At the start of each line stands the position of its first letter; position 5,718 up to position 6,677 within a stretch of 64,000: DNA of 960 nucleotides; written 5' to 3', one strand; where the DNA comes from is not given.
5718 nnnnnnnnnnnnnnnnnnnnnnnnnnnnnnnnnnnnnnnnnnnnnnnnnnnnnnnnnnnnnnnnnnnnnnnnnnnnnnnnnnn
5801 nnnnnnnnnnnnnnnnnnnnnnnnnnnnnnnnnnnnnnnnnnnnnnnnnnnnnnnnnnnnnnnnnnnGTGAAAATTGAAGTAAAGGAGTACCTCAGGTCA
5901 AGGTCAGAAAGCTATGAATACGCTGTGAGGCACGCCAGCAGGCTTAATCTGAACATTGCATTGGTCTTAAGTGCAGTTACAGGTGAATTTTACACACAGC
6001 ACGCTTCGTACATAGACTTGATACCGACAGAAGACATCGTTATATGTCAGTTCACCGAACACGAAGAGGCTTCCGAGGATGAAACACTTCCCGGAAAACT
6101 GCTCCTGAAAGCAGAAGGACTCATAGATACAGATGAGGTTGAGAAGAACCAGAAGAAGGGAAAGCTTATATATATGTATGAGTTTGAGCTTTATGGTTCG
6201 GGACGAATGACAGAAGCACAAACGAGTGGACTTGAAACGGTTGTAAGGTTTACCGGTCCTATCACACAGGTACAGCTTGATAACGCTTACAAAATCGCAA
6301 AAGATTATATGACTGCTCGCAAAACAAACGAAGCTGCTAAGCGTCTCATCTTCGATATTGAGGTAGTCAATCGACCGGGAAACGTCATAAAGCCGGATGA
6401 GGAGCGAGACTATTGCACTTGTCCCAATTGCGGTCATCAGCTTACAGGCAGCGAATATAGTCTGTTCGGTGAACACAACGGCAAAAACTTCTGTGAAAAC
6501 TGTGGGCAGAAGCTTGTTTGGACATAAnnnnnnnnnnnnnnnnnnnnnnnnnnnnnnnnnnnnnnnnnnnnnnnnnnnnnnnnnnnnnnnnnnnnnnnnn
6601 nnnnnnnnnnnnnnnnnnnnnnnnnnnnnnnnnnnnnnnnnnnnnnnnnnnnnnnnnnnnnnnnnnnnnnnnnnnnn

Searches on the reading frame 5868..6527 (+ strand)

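Call 7: search_protein_families(library=pfam, proteins=[window:5868-6527:+], max_evalue=0.01)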
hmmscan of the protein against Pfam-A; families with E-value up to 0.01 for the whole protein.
window:5868-6527:+ (219 aa): 3 families
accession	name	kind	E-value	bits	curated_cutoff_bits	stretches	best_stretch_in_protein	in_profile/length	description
PF13240.11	Zn_Ribbon_1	-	0.0019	18.4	25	0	185-192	2-9/23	zinc-ribbon domain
PF08209.17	Sgf11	-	0.0042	17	26.4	0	181-195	3-17/33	Sgf11 (transcriptional regulation protein)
PF12773.13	DZR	-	0.0088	16.6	27.3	0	185-216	1-22/45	Double zinc ribbon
